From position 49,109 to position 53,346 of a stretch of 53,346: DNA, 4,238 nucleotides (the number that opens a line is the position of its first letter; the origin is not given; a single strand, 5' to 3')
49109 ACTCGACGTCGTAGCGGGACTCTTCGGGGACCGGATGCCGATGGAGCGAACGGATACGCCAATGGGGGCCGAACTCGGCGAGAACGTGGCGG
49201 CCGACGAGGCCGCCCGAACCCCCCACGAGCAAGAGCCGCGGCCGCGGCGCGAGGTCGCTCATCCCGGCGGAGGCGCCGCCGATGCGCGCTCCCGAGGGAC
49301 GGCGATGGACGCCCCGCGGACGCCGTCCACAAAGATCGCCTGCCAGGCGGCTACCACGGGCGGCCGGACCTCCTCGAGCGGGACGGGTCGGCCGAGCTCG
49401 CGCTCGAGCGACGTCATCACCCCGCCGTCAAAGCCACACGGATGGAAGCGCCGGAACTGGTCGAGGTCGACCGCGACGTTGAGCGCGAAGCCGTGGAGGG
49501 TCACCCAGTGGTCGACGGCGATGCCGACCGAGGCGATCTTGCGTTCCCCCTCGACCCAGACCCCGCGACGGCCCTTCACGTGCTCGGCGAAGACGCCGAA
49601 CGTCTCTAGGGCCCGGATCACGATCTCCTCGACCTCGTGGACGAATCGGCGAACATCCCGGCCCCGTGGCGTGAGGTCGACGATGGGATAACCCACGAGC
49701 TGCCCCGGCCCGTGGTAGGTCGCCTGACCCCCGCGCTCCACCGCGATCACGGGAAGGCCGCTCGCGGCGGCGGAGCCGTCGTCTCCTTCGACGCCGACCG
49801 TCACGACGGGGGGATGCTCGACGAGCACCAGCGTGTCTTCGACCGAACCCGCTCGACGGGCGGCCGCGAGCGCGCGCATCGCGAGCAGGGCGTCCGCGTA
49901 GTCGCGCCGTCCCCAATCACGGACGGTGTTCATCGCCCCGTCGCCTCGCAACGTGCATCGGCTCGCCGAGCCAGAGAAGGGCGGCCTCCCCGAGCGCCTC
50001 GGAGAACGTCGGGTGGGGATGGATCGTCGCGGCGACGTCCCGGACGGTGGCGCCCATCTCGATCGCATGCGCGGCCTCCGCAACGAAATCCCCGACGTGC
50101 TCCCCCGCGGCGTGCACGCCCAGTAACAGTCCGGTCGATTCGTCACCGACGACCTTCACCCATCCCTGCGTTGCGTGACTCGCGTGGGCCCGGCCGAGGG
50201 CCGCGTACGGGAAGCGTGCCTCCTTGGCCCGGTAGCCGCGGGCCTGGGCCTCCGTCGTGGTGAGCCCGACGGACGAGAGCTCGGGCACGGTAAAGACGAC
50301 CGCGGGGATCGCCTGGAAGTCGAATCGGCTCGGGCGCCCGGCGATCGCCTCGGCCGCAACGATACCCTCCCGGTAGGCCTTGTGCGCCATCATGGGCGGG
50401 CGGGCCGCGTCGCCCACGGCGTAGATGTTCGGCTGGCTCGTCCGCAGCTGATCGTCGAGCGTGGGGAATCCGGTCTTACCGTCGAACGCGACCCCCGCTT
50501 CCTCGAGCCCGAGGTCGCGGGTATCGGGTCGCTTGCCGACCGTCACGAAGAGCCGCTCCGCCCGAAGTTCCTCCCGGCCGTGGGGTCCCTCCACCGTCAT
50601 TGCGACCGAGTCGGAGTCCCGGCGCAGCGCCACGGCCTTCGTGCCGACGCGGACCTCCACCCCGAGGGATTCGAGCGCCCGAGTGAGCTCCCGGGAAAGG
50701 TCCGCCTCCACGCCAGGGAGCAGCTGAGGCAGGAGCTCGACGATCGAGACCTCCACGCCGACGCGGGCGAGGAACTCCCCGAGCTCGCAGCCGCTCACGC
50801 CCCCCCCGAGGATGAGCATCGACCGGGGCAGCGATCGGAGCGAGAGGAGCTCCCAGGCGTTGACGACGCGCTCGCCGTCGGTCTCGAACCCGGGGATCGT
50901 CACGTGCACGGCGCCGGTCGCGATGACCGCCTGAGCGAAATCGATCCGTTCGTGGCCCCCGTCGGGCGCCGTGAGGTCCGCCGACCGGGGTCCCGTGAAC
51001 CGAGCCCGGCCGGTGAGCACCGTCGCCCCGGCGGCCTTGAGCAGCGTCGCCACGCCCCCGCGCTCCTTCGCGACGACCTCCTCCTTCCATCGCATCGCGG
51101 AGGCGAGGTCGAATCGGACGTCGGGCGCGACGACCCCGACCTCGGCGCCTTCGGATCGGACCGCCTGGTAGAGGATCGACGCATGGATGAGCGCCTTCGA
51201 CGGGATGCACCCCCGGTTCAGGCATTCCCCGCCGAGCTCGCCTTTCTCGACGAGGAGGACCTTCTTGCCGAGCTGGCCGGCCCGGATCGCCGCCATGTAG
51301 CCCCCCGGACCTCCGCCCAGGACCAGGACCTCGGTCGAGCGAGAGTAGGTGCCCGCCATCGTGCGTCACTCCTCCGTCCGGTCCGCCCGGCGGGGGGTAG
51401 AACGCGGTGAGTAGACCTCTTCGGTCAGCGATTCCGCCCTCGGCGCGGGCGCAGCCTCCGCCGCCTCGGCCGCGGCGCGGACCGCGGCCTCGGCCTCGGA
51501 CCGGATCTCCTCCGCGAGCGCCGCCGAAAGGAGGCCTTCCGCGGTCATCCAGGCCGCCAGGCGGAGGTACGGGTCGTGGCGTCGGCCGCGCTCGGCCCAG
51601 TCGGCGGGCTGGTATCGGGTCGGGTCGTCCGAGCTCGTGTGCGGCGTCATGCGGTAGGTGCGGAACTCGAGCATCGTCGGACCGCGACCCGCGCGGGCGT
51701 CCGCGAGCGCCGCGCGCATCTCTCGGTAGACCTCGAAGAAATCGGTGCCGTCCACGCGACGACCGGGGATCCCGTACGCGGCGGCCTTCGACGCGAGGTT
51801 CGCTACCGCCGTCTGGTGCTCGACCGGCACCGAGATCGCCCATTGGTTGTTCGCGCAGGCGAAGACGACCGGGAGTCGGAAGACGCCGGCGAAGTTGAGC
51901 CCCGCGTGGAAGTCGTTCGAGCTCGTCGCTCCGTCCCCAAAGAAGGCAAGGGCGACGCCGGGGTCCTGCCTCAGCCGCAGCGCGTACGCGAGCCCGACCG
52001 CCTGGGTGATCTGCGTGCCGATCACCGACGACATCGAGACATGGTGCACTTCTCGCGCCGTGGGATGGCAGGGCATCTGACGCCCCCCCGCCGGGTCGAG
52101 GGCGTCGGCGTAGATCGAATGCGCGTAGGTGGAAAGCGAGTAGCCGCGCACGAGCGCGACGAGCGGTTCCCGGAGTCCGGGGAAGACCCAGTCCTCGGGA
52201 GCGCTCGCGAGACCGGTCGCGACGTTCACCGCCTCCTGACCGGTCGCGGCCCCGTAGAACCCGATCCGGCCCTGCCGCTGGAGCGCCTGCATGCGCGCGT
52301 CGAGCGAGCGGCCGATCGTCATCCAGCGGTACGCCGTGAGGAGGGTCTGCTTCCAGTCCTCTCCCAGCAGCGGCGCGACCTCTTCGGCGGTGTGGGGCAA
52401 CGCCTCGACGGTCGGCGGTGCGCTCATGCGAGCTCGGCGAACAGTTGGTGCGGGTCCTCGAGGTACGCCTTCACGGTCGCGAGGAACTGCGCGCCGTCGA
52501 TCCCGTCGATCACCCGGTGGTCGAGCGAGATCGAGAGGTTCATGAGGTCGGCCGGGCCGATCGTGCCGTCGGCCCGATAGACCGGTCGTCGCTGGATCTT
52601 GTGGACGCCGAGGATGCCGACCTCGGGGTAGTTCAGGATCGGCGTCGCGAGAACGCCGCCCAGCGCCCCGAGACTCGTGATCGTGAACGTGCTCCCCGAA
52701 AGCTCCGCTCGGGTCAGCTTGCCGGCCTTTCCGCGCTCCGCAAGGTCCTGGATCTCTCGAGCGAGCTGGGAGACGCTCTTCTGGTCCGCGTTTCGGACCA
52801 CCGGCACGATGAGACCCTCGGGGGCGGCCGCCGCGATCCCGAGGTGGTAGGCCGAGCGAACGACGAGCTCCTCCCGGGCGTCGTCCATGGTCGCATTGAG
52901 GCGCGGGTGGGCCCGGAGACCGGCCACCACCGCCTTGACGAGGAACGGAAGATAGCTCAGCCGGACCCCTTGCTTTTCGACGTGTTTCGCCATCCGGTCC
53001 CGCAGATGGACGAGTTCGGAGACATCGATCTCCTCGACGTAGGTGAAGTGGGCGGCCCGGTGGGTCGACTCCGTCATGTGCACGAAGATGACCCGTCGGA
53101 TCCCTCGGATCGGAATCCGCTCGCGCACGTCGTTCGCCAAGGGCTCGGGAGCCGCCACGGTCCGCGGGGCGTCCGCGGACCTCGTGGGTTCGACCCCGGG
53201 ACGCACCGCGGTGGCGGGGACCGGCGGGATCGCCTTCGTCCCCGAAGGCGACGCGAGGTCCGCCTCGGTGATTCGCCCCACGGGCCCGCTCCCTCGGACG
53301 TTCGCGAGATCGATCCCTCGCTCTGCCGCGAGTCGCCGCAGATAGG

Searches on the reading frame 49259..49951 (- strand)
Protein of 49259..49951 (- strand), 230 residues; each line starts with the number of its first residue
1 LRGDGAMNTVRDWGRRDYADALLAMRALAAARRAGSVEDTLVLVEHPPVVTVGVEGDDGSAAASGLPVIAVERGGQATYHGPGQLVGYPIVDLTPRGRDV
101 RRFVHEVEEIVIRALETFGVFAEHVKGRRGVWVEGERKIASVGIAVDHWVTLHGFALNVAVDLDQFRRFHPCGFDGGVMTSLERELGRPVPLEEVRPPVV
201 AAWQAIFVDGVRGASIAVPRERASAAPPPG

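Call 30: search_protein_families(library=pfam, proteins=[window:49259-49951:-], max_evalue=0.00001)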
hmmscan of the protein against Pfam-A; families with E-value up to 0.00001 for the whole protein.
window:49259-49951:- (230 aa): 1 family
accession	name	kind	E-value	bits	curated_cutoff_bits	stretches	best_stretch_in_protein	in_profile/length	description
PF21948.1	LplA-B_cat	-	5e-43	147.8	27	1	17-202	1-198/200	Lipoyl protein ligase A/B catalytic domain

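Call 62: search_protein_families(library=ncbifam, proteins=[window:49259-49951:-], max_evalue=1e-10)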
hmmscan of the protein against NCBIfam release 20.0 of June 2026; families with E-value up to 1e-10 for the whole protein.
window:49259-49951:- (230 aa): 5 families
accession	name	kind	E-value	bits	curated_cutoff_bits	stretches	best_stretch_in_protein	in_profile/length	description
NF010925.0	PRK14345.1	equivalog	8.4e-58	195.8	155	1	9-205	15-215/236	lipoyl(octanoyl) transferase LipB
NF010921.0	PRK14341.1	equivalog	2e-52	177.9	230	1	16-208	25-224/230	lipoyl(octanoyl) transferase LipB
NF010922.0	PRK14342.1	equivalog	2.9e-47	160.7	235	1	9-202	7-198/215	lipoyl(octanoyl) transferase LipB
TIGR00214.1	lipB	equivalog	8.1e-45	152.7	83.55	1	31-204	5-183/187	lipoyl(octanoyl) transferase LipB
NF010923.0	PRK14343.1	equivalog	3e-43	148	298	1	9-197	16-208/237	lipoyl(octanoyl) transferase LipB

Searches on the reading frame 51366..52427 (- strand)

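Call 30: search_protein_families(library=pfam, proteins=[window:51366-52427:-], max_evalue=0.00001)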
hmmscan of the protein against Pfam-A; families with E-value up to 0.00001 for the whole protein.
window:51366-52427:- (353 aa): 1 family
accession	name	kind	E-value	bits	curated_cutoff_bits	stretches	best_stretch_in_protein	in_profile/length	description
PF00676.26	E1_dh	-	3.6e-80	269.6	22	1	33-331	1-299/300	Dehydrogenase E1 component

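Call 62: search_protein_families(library=ncbifam, proteins=[window:51366-52427:-], max_evalue=1e-10)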
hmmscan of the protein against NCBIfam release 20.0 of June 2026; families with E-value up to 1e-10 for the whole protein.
window:51366-52427:- (353 aa): 2 families
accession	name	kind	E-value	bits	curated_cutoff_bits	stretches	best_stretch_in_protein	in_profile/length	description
TIGR03181.1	PDH_E1_alph_x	equivalog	1e-105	353.4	411.35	1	25-341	22-329/341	pyruvate dehydrogenase (acetyl-transferring) E1 component subunit alpha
TIGR03182.1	PDH_E1_alph_y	equivalog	2.7e-64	217.1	393.85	1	27-339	2-314/315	pyruvate dehydrogenase (acetyl-transferring) E1 component subunit alpha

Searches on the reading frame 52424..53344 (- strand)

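Call 30: search_protein_families(library=pfam, proteins=[window:52424-53344:-], max_evalue=0.00001)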
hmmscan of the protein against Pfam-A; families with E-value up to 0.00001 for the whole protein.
window:52424-53344:- (306 aa): 2 families
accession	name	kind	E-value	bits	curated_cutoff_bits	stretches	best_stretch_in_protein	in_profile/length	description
PF00198.28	2-oxoacid_dh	-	6.4e-85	284.7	23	1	74-302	4-231/232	2-oxoacid dehydrogenases acyltransferase (catalytic domain)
PF02817.22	E3_binding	-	8.4e-11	42.3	23.7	1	3-30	8-35/36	e3 binding domain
